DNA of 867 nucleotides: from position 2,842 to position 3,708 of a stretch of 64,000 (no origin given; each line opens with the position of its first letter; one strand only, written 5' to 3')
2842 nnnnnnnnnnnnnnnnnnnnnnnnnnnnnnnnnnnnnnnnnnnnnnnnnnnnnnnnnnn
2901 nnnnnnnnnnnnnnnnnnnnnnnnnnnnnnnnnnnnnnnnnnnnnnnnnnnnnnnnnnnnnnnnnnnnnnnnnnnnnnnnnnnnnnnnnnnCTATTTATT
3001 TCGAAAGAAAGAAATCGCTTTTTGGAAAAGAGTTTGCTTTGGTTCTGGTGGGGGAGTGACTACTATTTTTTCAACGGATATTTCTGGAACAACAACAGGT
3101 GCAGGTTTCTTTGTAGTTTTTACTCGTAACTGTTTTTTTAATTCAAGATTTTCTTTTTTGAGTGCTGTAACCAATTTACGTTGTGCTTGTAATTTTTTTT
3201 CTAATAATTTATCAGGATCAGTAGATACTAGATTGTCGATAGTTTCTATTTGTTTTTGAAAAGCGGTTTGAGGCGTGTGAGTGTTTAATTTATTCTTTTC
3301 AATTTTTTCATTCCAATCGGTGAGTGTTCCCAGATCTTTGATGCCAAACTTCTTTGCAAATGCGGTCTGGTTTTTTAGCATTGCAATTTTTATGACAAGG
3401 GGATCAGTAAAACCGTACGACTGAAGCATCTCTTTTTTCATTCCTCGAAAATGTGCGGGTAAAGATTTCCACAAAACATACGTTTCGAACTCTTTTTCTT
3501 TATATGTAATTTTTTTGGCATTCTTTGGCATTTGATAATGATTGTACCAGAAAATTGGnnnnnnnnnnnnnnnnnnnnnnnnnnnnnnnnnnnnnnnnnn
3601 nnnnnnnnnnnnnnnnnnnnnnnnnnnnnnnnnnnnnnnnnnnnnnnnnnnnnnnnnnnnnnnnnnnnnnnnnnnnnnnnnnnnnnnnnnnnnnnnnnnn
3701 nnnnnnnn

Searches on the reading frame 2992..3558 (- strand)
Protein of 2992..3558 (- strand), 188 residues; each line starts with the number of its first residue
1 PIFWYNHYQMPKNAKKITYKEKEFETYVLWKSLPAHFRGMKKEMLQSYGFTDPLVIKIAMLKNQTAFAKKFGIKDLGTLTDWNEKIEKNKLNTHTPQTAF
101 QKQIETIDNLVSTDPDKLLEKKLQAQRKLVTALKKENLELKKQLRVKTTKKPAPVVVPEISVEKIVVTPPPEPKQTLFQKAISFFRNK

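Call 25: search_protein_families(library=pfam, proteins=[window:2992-3558:-], max_evalue=0.01)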
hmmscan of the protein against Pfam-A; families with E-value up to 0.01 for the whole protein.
window:2992-3558:- (188 aa): 1 family
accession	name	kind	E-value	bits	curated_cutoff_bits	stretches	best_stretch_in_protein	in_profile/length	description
PF25014.1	NET2A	-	0.0093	16.3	33.1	0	79-146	106-171/235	NET2A-like domain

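Call 89: search_protein_families(library=padloc, proteins=[window:2992-3558:-], max_evalue=0.001)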
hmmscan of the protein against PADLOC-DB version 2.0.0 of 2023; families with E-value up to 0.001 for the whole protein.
window:2992-3558:- (188 aa): 0 families

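Call 90: search_protein_families(library=phrogs, proteins=[window:2992-3558:-], max_evalue=0.001)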
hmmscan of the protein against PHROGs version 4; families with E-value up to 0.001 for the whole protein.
window:2992-3558:- (188 aa): 0 families
